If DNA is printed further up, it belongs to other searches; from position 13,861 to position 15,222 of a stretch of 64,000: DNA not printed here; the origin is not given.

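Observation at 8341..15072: Single 2243-aa polypeptide joining a predicted outer-membrane barrel, 16 Ig-like spacers and an OmpA peptidoglycan anchor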

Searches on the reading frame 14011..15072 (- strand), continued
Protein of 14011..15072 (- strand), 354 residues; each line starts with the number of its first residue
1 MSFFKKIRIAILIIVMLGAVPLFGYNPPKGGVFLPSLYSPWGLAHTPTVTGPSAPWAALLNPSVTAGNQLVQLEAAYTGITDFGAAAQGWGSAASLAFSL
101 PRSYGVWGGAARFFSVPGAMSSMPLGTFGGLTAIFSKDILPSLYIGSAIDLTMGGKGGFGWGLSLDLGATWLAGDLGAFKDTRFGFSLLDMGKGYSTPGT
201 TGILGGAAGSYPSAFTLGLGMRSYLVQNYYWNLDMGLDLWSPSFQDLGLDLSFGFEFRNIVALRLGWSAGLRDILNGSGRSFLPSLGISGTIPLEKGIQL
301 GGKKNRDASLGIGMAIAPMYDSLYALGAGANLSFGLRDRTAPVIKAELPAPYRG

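Call 28: search_protein_families(library=ncbifam, proteins=[P0065, P0041, P0108, P0126, P0149, P0016], max_evalue=0.001)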
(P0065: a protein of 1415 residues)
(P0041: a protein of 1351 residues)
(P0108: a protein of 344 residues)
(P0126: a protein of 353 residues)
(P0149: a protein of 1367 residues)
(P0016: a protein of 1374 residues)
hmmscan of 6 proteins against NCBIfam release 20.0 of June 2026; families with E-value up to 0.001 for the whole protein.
P0065 (1415 aa): 32 families (the best 25 are shown)
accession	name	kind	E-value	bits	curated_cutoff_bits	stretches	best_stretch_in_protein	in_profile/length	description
NF053608.1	Lsa66_OmpA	equivalog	1.3e-91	307.8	700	3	917-1413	96-579/581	fibronectin-binding adhesin Lsa66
NF005176.1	PRK06655.1-1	equivalog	3.3e-32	112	230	1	886-950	90-155/197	flagellar hook assembly protein FlgD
TIGR04131.1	Bac_Flav_CTERM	domain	8.8e-29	99.5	35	1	763-839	5-74/85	T9SS type B sorting domain-containing protein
NF009452.0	PRK12812.1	equivalog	6.3e-22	78.1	258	0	1021-1061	181-221/289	flagellar basal body rod modification protein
NF009276.0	PRK12633.1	equivalog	1.5e-19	70.6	383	0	894-951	130-189/234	flagellar basal body rod modification protein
NF009453.0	PRK12813.1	equivalog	8.5e-19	68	264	0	575-627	124-175/223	flagellar basal body rod modification protein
NF053611.1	YiaD_Gzip_OmpA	equivalog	2.9e-15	56.5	175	1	1277-1412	86-205/206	YiaD family glycine zipper/OmpA-like lipoprotein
NF033707.1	T9SS_sortase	equivalog_domain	2.4e-13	48.7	420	1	508-642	962-1094/1095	type IX secretion system sortase PorU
NF009277.0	PRK12634.1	equivalog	2.7e-12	47.3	333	0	895-951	124-182/221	flagellar basal body rod modification protein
TIGR03350.1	type_VI_ompA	equivalog_domain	7.5e-10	38.9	139.8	1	1294-1411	26-135/137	type VI secretion system protein TssL, long form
NF006541.1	PRK09038.1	equivalog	1.2e-09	38.1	283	1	1287-1414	135-249/253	flagellar motor protein MotD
NF006285.1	PRK08457.1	equivalog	6.6e-08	32.6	250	1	1298-1413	121-230/253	flagellar motor protein MotB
NF007804.1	PRK10510.1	equivalog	2.3e-07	30.4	307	1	1278-1413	97-216/219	OmpA family lipoprotein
NF052228.1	T9SS_PorZ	equivalog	5.7e-07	28.3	260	1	562-634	685-751/757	type IX secretion system anionic LPS delivery protein PorZ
TIGR02802.1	Pal_lipo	equivalog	6.3e-07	29.4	125.35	1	1308-1412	9-103/104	peptidoglycan-associated lipoprotein Pal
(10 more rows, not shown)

P0041 (1351 aa): 41 families (the best 25 are shown)
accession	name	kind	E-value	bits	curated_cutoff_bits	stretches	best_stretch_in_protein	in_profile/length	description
NF053608.1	Lsa66_OmpA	equivalog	6.3e-91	305.6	700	3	847-1349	96-579/581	fibronectin-binding adhesin Lsa66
NF005176.1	PRK06655.1-1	equivalog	1.6e-38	132.6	230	3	496-560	92-157/197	flagellar hook assembly protein FlgD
NF009276.0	PRK12633.1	equivalog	2.1e-24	86.5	383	2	500-563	128-193/234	flagellar basal body rod modification protein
NF009452.0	PRK12812.1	equivalog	6.1e-22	78.2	258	1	498-563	149-218/289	flagellar basal body rod modification protein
NF009453.0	PRK12813.1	equivalog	3.2e-21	75.9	264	1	486-554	110-176/223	flagellar basal body rod modification protein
TIGR04131.1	Bac_Flav_CTERM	domain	9e-21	73.8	35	0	477-554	4-74/85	T9SS type B sorting domain-containing protein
NF053611.1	YiaD_Gzip_OmpA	equivalog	2e-17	63.6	175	1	1216-1348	84-205/206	YiaD family glycine zipper/OmpA-like lipoprotein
NF009277.0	PRK12634.1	equivalog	5.1e-16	59.4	333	2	502-560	123-183/221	flagellar basal body rod modification protein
NF006541.1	PRK09038.1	equivalog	2.7e-14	53.4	283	1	1251-1349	152-248/253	flagellar motor protein MotD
NF033707.1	T9SS_sortase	equivalog_domain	1.7e-12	45.9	420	0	499-566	1021-1092/1095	type IX secretion system sortase PorU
NF006285.1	PRK08457.1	equivalog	5e-12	46.1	250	1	1244-1349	126-230/253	flagellar motor protein MotB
TIGR02802.1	Pal_lipo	equivalog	1.1e-11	44.7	125.35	1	1250-1348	9-103/104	peptidoglycan-associated lipoprotein Pal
TIGR03350.1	type_VI_ompA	equivalog_domain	1.2e-11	44.7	139.8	1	1244-1347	34-135/137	type VI secretion system protein TssL, long form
NF053613.1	OMP_toxin_LptF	equivalog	8.1e-11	42.1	400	1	1254-1347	155-243/256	lipotoxin F family OmpA-related lipoprotein LptF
NF007804.1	PRK10510.1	equivalog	9.6e-11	41.4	307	1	1255-1349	127-216/219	OmpA family lipoprotein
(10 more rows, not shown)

P0108 (344 aa): 0 families

P0126 (353 aa): 0 families

P0149 (1367 aa): 46 families (the best 25 are shown)
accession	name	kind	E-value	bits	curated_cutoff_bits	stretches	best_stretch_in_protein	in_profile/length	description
NF053608.1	Lsa66_OmpA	equivalog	3.2e-102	342.8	700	4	947-1366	178-580/581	fibronectin-binding adhesin Lsa66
NF053611.1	YiaD_Gzip_OmpA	equivalog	4.6e-30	104.9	175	1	1256-1365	102-206/206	YiaD family glycine zipper/OmpA-like lipoprotein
NF009453.0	PRK12813.1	equivalog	7.5e-27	94.3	264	2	945-999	123-177/223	flagellar basal body rod modification protein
NF005176.1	PRK06655.1-1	equivalog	5.2e-24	85.3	230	3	806-905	71-166/197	flagellar hook assembly protein FlgD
NF053612.1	anchor_PA1041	equivalog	1.6e-23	83.9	250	1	1256-1365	131-235/236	PA1041 family peptidoglycan-binding anchor lipoprotein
NF053585.1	OMP_LP_YfiB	equivalog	6.1e-21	75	128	1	1256-1362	55-157/163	outer membrane lipoprotein YfiB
TIGR04131.1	Bac_Flav_CTERM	domain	6.5e-21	74.3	35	2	489-570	6-76/85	T9SS type B sorting domain-containing protein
NF045787.1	OmpABordt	equivalog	3.5e-20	72.5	200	1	1259-1363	88-187/194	outer membrane protein OmpA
NF033763.1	exchanger_TraB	exception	5.3e-19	67.6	700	1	1255-1365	391-497/522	outer membrane exchange protein TraB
NF053613.1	OMP_toxin_LptF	equivalog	1.5e-18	67.4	400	1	1250-1363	135-243/256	lipotoxin F family OmpA-related lipoprotein LptF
NF053607.1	CHU_0125_OmpA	equivalog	2.8e-18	65.8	620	1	1248-1363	523-634/639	CHU_0125 family OmpA-like outer membrane integrity protein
TIGR02802.1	Pal_lipo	equivalog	1e-17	64.1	125.35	1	1258-1363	2-102/104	peptidoglycan-associated lipoprotein Pal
NF052230.1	T9SS_PorE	exception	2.5e-17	62.4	600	1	1252-1340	511-599/648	PorE family type IX secretion system protein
TIGR03350.1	type_VI_ompA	equivalog_domain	4.1e-16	59.2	139.8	1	1260-1363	34-135/137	type VI secretion system protein TssL, long form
NF009452.0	PRK12812.1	equivalog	9.1e-16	57.9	258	1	840-908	154-226/289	flagellar basal body rod modification protein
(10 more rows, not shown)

P0016 (1374 aa): 37 families (the best 25 are shown)
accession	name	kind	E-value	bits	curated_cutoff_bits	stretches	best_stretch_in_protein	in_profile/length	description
NF053608.1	Lsa66_OmpA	equivalog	4.8e-106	355.5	700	3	859-1372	96-579/581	fibronectin-binding adhesin Lsa66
NF005176.1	PRK06655.1-1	equivalog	1.1e-28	100.5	230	2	931-998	89-158/197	flagellar hook assembly protein FlgD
NF009453.0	PRK12813.1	equivalog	1.1e-22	80.7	264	1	928-989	114-174/223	flagellar basal body rod modification protein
TIGR04131.1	Bac_Flav_CTERM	domain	2e-21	75.9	35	1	915-997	4-80/85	T9SS type B sorting domain-containing protein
NF009276.0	PRK12633.1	equivalog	2.6e-20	73.2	383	2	521-576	134-191/234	flagellar basal body rod modification protein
NF009452.0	PRK12812.1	equivalog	9e-19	67.8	258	0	963-1006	181-224/289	flagellar basal body rod modification protein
NF053611.1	YiaD_Gzip_OmpA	equivalog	1.6e-14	54.1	175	1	1233-1371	86-205/206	YiaD family glycine zipper/OmpA-like lipoprotein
TIGR03350.1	type_VI_ompA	equivalog_domain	3.9e-11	43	139.8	1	1263-1370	38-135/137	type VI secretion system protein TssL, long form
NF009277.0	PRK12634.1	equivalog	4.2e-11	43.4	333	1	945-1012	128-194/221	flagellar basal body rod modification protein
NF006543.0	PRK09039.1-2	equivalog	1.1e-09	38.5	305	1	1249-1372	233-347/350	peptidoglycan -binding protein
NF033707.1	T9SS_sortase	equivalog_domain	1.7e-09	35.9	420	0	501-579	1007-1090/1095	type IX secretion system sortase PorU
NF005444.0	PRK07033.1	equivalog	4.8e-09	35.7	520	1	1255-1373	314-422/438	DotU family type VI secretion system protein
NF006285.1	PRK08457.1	equivalog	1.7e-08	34.6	250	1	1270-1372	138-230/253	flagellar motor protein MotB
NF006541.1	PRK09038.1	equivalog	2.7e-08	33.8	283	1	1244-1372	136-248/253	flagellar motor protein MotD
NF040553.1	SGO_0316_fam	subfamily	3e-08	31.8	1400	0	359-484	963-1083/1486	SGO_0316/SGO_0317 family LPXTG-anchored serine peptidase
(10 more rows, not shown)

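Call 32: search_solved_structures(query=A2, max_evalue=10, show_alignments=2)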
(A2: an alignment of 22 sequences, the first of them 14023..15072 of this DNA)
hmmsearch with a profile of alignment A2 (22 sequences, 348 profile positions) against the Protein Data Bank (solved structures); distinct sequences matched with E-value up to 10: 1.
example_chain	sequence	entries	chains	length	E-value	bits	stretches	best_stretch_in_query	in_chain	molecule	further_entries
2k4k_A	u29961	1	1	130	1.2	11.1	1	103-152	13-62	General stress protein 13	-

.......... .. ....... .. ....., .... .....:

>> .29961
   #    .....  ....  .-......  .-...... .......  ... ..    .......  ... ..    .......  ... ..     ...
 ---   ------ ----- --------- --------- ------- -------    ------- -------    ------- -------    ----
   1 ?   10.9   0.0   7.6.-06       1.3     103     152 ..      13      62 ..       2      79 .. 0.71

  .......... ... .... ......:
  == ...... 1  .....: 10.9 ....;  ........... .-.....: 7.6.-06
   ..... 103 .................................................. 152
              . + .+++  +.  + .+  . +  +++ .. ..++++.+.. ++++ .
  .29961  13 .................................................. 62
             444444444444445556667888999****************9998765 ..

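Call 37: find_homologous_proteins(query=A2, max_evalue=0.00001)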
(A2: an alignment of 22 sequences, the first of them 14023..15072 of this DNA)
Query A2 (22 sequences) (350 aa, profile of the alignment): 15 proteins with E <= 0.00001 among 8000 candidates.
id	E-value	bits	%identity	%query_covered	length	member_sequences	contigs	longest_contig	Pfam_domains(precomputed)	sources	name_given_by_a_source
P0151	5.6e-129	448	26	97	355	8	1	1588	-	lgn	-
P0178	2.4e-116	406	27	92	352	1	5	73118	-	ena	-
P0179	3.9e-115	402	29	97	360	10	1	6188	-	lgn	-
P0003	1.2e-113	398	68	100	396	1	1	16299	-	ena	-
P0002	4.1e-113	396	69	100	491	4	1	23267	PF13860.13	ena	-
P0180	4.3e-112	392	26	92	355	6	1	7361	-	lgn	-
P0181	8.5e-110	385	27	97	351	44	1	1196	-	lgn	-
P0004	4.6e-109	383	56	100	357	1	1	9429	-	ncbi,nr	ncbi:MAG: hypothetical protein LLF89_00315, partial [Spirochaetaceae bacterium]|nr:hypothetical prot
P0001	1.2e-108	381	80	100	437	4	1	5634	-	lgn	-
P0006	3.9e-102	360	65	93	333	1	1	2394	-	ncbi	ncbi:MAG TPA: hypothetical protein VIO60_09760, partial [Rectinemataceae bacterium]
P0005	2.5e-98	347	61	99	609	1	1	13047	PF13585.13,PF13860.13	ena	-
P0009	7.6e-65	237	61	68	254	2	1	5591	-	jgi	jgi:hypothetical protein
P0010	6.4e-59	218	69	54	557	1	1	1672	PF13585.13,PF13750.13,PF13860.13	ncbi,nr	ncbi:MAG TPA: FlgD immunoglobulin-like domain containing protein, partial [Rectinemataceae bacterium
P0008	9.8e-59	217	68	58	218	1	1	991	-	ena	-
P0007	8.3e-54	201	81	51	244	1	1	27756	-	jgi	jgi:hypothetical protein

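Call 38: predict_structure(alignment_id=A2)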
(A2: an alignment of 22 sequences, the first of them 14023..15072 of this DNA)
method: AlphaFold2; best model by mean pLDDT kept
length: 350 residues; sequences in the alignment: 22
mean_pLDDT: 83.7   pTM: 0.78
mean pLDDT of the five models: 83.7, 82.6, 82.1, 80.9, 78.6
residues with pLDDT >= 90: 155; 70-90: 148; 50-70: 31; < 50: 16
segments of 3 or more residues with pLDDT < 50: 18-23, 340-348
pLDDT, mean of each block of 10 residues (from residue 1): 70 65 60 79 84 89 91 94 74 95 94 86 83 95 95 87 94 91 93 80 74 84 92 93 84 91 90 72 88 82 79 91 90 76 46
secondary structure, 60 per line:
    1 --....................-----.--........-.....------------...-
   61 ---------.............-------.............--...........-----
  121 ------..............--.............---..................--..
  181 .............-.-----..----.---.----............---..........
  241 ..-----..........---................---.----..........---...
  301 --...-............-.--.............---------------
elements in order: H3-22 H31-38 H40-44 E70-82 E90-102 E105-115 E127-140 E143-155 E159-176 E179-193 E216-227 E231-242 E248-257 E261-270 H271-276 E285-294 E298-300 E303-305 E307-318 E323-335

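Call 41: fold_search(model_id=the predicted structure, library=pdb)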
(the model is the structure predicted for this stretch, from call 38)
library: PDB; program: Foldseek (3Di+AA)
matches with E <= 10: 1238; with E <= 0.001: 192
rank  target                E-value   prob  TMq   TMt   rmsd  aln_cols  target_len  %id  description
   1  6z37                  1.1e-07  1.00  0.55  0.48   9.2       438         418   12  TodX monoaromatic hydrocarbon channel deltaS2 mutant (released 2020-11-04)
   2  6z38                  1.7e-07  1.00  0.53  0.46   8.5       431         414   13  TodX deltaS2S3 mutant monoaromatic hydrocarbon channel (released 2020-11-04)
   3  8gl6_F                2.4e-07  1.00  0.60  0.58   7.2       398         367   11  The Type 9 Secretion System in vitro assembled, RemA-CTD substrate bound complex (released 2024-01-31)
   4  2r8a_A                3.0e-07  1.00  0.51  0.49   7.4       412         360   11  Crystal structure of the long-chain fatty acid transporter FadL mutant delta N8 (released 2008-09-23)
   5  6h3i_F                6.0e-07  1.00  0.58  0.58   6.5       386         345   11  Structural snapshots of the Type 9 protein translocon (released 2018-11-07)
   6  4kr4_B                1.5e-06  1.00  0.29  0.29  11.1       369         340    8  Salmonella typhi OmpF complex with Ampicillin (released 2014-05-28)
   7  3pgr                  1.8e-06  1.00  0.54  0.51   7.1       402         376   12  Asp348Arg mutant of EcFadL (released 2011-05-25)
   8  3pgu                  2.4e-06  1.00  0.52  0.45   8.5       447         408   10  Phe3Glu mutant of EcFadL (released 2011-05-25)
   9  2r89_A                2.6e-06  1.00  0.50  0.49   8.0       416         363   11  Crystal structure of the long-chain fatty acid transporter FadL mutant delta N3 (released 2008-09-23)
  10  3prn                  2.6e-06  1.00  0.33  0.39  10.5       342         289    9  E1M, A104W MUTANT OF RH. BLASTICA PORIN (released 1998-08-12)
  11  2r4o_A                3.5e-06  1.00  0.47  0.40  10.8       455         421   12  Crystal structure of the long-chain fatty acid transporter FadL mutant delta NPA (released 2008-09-16)
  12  3rbh_D                3.5e-06  1.00  0.31  0.28  11.7       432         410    9  Structure of alginate export protein AlgE from Pseudomonas aeruginosa (released 2011-07-27)
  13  8prn                  4.0e-06  1.00  0.33  0.38  10.5       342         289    9  E1M, K50A, R52A, D97A, E99A MUTANT OF RH. BLASTICA PORIN (released 1998-08-12)
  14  5prn                  4.4e-06  1.00  0.33  0.38  10.6       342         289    9  E1M, Y96W, S119W MUTANT OF RH. BLASTICA PORIN (released 1998-08-12)
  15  9a2y_MODEL_1_A        4.4e-06  1.00  0.28  0.27  10.5       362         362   10  Model of E. coli OmpF by in-cell photo-crosslinking MS and deep learning (released 2023-02-24)
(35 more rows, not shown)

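Call 50: search_protein_families(library=pfam, alignment_id=A2, max_evalue=1)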
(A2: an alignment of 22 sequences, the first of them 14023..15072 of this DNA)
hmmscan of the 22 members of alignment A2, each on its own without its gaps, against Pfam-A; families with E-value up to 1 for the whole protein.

A. member 1, window:14023-15072:- (350 aa): 1 family
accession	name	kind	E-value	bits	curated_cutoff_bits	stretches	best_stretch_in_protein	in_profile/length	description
PF18990.6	DUF5723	-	0.15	12.2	26.8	1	155-192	205-238/376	Family of unknown function (DUF5723)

B. families by the number of members that match (of 22 scanned): 4 families
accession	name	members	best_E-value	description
PF18990.6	DUF5723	3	0.0043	Family of unknown function (DUF5723)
PF25222.1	DUF7840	1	0.083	Domain of unknown function (DUF7840)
PF17544.7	DUF5460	1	0.22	Family of unknown function (DUF5460)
PF01343.23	Peptidase_S49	1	0.27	Peptidase family S49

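Call 56: list_cluster_members(proteins=[P0019, P0027, P0031, P0038, P0043, P0060, P0066, P0064, P0076, P0020])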
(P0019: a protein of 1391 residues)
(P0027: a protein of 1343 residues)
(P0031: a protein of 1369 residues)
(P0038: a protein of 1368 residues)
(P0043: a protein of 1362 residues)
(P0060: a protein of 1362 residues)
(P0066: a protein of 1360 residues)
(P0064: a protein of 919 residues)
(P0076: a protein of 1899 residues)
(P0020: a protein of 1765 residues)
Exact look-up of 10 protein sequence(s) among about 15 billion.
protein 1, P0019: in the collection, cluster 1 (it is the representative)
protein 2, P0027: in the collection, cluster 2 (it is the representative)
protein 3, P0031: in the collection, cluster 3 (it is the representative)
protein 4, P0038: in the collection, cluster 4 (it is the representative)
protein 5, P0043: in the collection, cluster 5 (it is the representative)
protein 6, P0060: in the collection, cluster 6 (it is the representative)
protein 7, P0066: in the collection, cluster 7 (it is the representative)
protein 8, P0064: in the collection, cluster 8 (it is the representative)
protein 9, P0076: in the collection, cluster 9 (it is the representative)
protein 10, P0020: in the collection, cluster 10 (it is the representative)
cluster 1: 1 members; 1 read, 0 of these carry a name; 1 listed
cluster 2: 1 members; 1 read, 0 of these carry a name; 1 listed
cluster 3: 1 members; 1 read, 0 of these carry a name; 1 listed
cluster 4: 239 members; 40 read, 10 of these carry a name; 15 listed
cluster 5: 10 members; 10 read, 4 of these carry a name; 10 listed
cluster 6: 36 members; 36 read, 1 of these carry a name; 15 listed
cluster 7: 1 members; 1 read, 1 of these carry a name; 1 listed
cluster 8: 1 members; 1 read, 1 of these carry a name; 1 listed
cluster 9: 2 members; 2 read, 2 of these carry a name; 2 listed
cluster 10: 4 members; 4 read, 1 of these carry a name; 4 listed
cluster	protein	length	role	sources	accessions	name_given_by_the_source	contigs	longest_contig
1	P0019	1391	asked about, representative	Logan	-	-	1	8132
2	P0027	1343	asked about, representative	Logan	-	-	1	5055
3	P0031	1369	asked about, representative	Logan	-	-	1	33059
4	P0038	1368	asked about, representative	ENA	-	-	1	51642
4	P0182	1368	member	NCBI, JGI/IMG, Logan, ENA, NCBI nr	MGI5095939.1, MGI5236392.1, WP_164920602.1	OmpA family protein [Treponema denticola] | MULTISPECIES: FlgD immunoglobulin-like domain containing protein [Treponema]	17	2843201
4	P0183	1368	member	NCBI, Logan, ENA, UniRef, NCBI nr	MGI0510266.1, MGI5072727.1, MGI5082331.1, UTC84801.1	FlgD immunoglobulin-like domain containing protein [Treponema denticola] | FlgD immunoglobulin-like domain containing protein n=1 Tax=Treponema denticola TaxID=158 ...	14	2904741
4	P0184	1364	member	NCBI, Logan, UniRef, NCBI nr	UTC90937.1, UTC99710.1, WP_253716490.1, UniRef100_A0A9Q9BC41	OmpA family protein [Treponema denticola] | OmpA family protein n=1 Tax=Treponema denticola TaxID=158 RepID=A0A9Q9BC41_TREDN | FlgD immunoglobulin-like domain containing protein [Treponema denticola]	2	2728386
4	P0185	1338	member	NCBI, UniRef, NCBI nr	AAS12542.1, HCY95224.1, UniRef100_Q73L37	MAG TPA: cell envelope biogenesis protein OmpA [Treponema sp.] | OmpA family protein n=3 Tax=Treponemataceae TaxID=2845253 RepID=Q73L37_TREDE | OmpA family protein [Treponema denticola ATCC 35405]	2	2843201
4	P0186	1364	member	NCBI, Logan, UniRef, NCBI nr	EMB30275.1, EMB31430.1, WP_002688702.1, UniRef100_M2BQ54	hypothetical protein HMPREF9727_01115 [Treponema denticola MYR-T] | OmpA-like domain-containing protein n=1 Tax=Treponema denticola H1-T TaxID=999431 ... | FlgD immunoglobulin-like domain containing protein [Treponema denticola]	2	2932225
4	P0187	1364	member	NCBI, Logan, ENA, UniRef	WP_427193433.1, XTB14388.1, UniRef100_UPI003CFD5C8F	OmpA family protein [Treponema denticola] | FlgD immunoglobulin-like domain containing protein n=1 Tax=Treponema denticola TaxID=158 ...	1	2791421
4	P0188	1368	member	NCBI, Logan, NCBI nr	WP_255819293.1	FlgD immunoglobulin-like domain containing protein [Treponema putidum]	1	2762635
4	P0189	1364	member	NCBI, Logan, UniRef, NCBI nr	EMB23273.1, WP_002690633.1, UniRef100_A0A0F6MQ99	hypothetical protein HMPREF9723_00411 [Treponema denticola OTK] | OmpA-like domain-containing protein n=1 Tax=Treponema denticola OTK TaxID=999434 ... | FlgD immunoglobulin-like domain containing protein [Treponema denticola]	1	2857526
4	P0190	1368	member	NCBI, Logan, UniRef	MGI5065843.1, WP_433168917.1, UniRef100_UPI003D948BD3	FlgD immunoglobulin-like domain containing protein [Treponema putidum] | FlgD immunoglobulin-like domain containing protein n=1 Tax=Treponema putidum TaxID=221027 ...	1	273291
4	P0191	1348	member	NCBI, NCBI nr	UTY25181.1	cell envelope biogenesis protein OmpA [Treponema denticola]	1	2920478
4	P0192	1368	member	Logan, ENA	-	-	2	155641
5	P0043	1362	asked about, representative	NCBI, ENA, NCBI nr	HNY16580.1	MAG TPA: FlgD immunoglobulin-like domain containing protein [Treponemataceae bacterium] | FlgD immunoglobulin-like domain containing protein [Treponemataceae bacterium]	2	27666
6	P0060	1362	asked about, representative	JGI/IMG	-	outer membrane protein OmpA-like peptidoglycan-associated protein/flagellar hook assembly ...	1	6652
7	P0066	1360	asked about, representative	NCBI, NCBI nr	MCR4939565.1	MAG: OmpA family protein [Treponemataceae bacterium] | OmpA family protein [Treponemataceae bacterium]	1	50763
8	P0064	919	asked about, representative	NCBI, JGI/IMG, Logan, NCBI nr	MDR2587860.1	MAG: gliding motility-associated C-terminal domain-containing protein [Spirochaetales ... | outer membrane protein OmpA-like peptidoglycan-associated protein/flagellar hook assembly ... | gliding motility-associated C-terminal domain-containing protein [Spirochaetales ...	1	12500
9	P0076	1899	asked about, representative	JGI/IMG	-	outer membrane protein OmpA-like peptidoglycan-associated protein/flagellar hook assembly ...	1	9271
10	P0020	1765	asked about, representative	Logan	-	-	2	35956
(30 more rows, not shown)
